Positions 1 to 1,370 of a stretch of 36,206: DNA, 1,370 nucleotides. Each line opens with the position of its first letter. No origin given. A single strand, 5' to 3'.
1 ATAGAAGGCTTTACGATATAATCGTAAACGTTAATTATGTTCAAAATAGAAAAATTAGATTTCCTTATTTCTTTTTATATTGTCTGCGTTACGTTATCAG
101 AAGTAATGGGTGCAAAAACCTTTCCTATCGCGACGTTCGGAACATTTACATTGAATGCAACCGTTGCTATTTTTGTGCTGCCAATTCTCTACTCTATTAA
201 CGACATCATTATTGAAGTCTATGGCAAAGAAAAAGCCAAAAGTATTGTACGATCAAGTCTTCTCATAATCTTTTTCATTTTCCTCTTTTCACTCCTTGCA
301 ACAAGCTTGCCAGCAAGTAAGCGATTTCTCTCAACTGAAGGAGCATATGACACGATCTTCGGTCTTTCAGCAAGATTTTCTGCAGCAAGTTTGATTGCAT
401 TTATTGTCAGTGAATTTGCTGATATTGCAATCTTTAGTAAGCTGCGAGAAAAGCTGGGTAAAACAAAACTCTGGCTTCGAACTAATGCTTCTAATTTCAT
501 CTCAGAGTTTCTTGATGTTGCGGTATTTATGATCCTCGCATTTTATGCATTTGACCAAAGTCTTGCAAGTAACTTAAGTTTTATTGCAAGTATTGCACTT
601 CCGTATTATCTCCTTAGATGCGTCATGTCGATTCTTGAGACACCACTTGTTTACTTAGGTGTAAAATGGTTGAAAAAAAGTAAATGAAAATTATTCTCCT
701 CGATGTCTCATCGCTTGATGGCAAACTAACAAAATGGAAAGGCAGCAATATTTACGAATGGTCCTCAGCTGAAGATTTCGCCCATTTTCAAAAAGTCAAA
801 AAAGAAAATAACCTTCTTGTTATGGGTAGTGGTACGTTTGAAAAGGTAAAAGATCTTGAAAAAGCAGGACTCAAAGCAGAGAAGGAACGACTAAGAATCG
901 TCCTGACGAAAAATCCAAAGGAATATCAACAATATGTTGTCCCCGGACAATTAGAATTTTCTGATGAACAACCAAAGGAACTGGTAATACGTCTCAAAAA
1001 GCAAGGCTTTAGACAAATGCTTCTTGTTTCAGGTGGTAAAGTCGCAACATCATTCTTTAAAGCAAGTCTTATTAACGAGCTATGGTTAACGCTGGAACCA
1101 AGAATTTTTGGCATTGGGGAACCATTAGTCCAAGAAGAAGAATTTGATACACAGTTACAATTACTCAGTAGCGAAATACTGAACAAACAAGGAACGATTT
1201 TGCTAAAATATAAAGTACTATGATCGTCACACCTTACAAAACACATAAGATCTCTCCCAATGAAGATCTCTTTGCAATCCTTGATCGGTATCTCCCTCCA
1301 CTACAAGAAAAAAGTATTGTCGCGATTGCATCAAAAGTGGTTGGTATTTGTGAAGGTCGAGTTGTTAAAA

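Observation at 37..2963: Overlapping 4-gene operon: VUT/YhhQ transporter, RibD_C/DHFR-like reductase, CofE-like gamma-glutamyl ligase and an unknown membrane protein; a putative cofactor salvage-and-trapping module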

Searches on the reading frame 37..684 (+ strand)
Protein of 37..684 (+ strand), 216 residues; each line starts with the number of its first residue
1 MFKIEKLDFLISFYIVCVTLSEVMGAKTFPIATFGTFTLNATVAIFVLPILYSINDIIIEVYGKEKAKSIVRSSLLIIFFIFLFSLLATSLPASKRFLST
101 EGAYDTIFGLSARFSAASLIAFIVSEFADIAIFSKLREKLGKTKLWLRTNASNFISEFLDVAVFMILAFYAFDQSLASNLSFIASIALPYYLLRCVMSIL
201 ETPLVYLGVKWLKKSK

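Call 3: search_protein_families(library=pfam, proteins=[window:37-684:+], max_evalue=1)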
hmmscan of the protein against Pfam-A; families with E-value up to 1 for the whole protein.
window:37-684:+ (216 aa): 1 family
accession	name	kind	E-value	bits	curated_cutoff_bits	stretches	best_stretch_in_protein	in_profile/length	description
PF02592.20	Vut_1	-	8.5e-37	127.3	27.2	1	42-207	1-151/152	Putative vitamin uptake transporter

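Call 4: search_protein_families(library=ncbifam, proteins=[window:37-684:+], max_evalue=1)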
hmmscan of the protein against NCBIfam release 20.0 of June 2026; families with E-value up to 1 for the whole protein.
window:37-684:+ (216 aa): 2 families
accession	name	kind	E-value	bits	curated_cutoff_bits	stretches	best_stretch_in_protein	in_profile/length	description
TIGR00697.1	TIGR00697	equivalog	4.3e-33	114.8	50.95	1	10-214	6-200/201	queuosine precursor transporter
NF008406.0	PRK11212.1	equivalog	1.2e-16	61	252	1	5-199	11-194/221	7-cyano-7-deazaguanine/7-aminomethyl-7-deazaguanine transporter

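Call 71: search_solved_structures(query=window:37-684:+, max_evalue=1)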
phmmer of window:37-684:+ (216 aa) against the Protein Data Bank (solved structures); distinct sequences matched with E-value up to 1: 0.

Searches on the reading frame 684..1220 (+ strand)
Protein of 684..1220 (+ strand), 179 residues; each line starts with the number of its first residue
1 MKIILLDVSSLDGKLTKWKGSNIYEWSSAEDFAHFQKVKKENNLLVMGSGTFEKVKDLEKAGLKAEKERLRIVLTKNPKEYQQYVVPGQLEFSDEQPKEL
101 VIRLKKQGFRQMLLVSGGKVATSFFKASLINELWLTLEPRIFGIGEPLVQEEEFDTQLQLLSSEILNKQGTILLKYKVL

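Call 3: search_protein_families(library=pfam, proteins=[window:684-1220:+], max_evalue=1)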
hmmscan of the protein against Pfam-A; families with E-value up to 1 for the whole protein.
window:684-1220:+ (179 aa): 2 families
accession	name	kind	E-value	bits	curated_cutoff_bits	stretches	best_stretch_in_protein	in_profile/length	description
PF01872.23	RibD_C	-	2.3e-18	67.2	24.1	1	3-166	3-191/197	RibD C-terminal domain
PF00186.24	DHFR_1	-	0.00025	21.2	25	1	25-118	21-98/159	Dihydrofolate reductase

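Call 4: search_protein_families(library=ncbifam, proteins=[window:684-1220:+], max_evalue=1)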
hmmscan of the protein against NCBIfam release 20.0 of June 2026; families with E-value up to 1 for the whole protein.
window:684-1220:+ (179 aa): 12 families
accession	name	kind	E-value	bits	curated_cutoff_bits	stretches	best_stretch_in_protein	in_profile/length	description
TIGR01508.1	rib_reduct_arch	equivalog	4.4e-10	39.1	186.45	2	98-167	126-201/210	2,5-diamino-6-(ribosylamino)-4(3H)-pyrimidinone 5'-phosphate reductase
TIGR00227.1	ribD_Cterm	domain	3.4e-09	36.6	150.15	1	96-162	129-197/216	riboflavin-specific deaminase C-terminal domain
NF010663.0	PRK14059.1-1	equivalog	1e-05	25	184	1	78-178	145-251/253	pyrimidine reductase family protein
NF000041.1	trim_DfrA19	exception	0.00013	21.7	400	1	9-66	10-66/189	trimethoprim-resistant dihydrofolate reductase DfrA19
TIGR00326.1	eubact_ribD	equivalog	0.00084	18.6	156.35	1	88-154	249-319/343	bifunctional diaminohydroxyphosphoribosylaminopyrimidine deaminase/5-amino-6-(5-phosphoribosylamino)uracil reductase RibD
NF041668.1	trim_DfrL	exception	0.0016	18.5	370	1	24-128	19-110/176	trimethoprim-resistant dihydrofolate reductase DfrL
NF010664.0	PRK14059.1-2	equivalog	0.0047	16.6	226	1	101-167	177-243/257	pyrimidine reductase family protein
NF007657.0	PRK10329.1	equivalog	0.0064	16.5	131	1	101-133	40-72/81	glutaredoxin-like protein NrdH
NF010665.0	PRK14059.1-4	equivalog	0.0073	15.6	274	1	100-143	180-223/260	pyrimidine reductase family protein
NF000134.2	trim_DfrA23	exception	0.013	15.5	375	1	25-93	23-88/186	trimethoprim-resistant dihydrofolate reductase DfrA23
NF000109.2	trim_DfrA9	exception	0.042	13.9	350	1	22-77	20-67/177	trimethoprim-resistant dihydrofolate reductase DfrA9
NF033473.1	trim_sens_DfrEf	exception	0.12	12.2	350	1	25-82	21-70/164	trimethoprim-sensitive dihydrofolate reductase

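Call 31: search_solved_structures(query=window:684-1220:+, max_evalue=0.01, show_alignments=2)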
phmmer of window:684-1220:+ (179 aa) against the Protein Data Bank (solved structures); distinct sequences matched with E-value up to 0.01: 6.
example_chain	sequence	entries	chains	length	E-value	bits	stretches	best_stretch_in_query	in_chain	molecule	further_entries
1cz3_A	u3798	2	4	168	2.5e-21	79.4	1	12-178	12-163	DIHYDROFOLATE REDUCTASE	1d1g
2gd9_A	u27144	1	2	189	4.6e-05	26.5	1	63-164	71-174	Hypothetical protein yyaP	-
3jtw_A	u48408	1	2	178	5.1e-05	26.4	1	16-160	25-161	Dihydrofolate reductase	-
2azn_A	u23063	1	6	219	0.00015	24.8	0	98-167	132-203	Putative 5-amino-6-(5-phosphoribosylamino)uracil reductase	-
3ky8_A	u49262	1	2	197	0.00021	24.4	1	98-166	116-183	Putative riboflavin biosynthesis protein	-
2xw7_A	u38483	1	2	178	0.003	20.6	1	4-148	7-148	DIHYDROFOLATE REDUCTASE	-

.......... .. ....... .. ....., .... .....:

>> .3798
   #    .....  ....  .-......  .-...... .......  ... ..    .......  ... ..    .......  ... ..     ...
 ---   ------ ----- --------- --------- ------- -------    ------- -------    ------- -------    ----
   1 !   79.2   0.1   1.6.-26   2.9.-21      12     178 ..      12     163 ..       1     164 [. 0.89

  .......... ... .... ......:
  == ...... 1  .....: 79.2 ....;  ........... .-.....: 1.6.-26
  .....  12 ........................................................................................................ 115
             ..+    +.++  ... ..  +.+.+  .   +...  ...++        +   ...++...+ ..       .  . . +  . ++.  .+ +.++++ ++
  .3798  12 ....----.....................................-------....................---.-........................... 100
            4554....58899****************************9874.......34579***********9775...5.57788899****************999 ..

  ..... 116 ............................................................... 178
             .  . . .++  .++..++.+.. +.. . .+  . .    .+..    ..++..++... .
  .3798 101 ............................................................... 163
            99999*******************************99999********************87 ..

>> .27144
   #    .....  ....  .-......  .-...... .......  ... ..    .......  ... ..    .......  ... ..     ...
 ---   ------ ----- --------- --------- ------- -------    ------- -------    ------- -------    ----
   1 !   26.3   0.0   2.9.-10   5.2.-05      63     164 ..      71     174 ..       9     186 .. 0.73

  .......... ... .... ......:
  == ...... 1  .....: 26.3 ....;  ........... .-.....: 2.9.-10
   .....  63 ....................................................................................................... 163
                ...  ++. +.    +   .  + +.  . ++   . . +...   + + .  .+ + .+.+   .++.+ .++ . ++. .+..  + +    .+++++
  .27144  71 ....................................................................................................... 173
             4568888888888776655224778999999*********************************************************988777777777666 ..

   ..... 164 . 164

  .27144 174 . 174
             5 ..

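Call 66: find_homologous_proteins(query=window:684-1220:+)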
Query window:684-1220:+ (179 aa): 215 proteins with E <= 0.001 among 305 candidates; the best 120 are listed.
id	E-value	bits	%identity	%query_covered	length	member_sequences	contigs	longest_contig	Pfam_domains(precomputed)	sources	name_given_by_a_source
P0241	3.8e-88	312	78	100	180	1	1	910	PF01872.23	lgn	-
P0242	3.2e-85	302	78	99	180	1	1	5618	PF00186.25,PF01872.23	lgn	-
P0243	4.1e-85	302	77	99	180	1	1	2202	PF01872.23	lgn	-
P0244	5.3e-83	295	74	100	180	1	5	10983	PF01872.23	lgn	-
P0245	5.5e-83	295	73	100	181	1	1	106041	PF01872.23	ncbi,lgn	-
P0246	2.3e-82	293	75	99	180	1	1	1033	PF01872.23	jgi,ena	-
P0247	1.5e-81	290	72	100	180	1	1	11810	PF01872.23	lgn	-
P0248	1.7e-81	290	74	100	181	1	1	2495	PF01872.23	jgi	jgi:dihydrofolate reductase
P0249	5.0e-81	288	75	100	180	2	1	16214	PF01872.23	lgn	-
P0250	9.6e-81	287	73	100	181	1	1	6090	PF01872.23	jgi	jgi:dihydrofolate reductase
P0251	1.2e-80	287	73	100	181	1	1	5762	PF01872.23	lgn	-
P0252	1.2e-80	287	73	100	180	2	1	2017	PF01872.23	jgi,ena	-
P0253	1.5e-80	287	73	100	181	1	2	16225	PF00186.25,PF01872.23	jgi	jgi:dihydrofolate reductase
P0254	3.3e-80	286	73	100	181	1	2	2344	PF01872.23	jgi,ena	-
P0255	3.8e-80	286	72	100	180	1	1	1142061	PF00186.25,PF01872.23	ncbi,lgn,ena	-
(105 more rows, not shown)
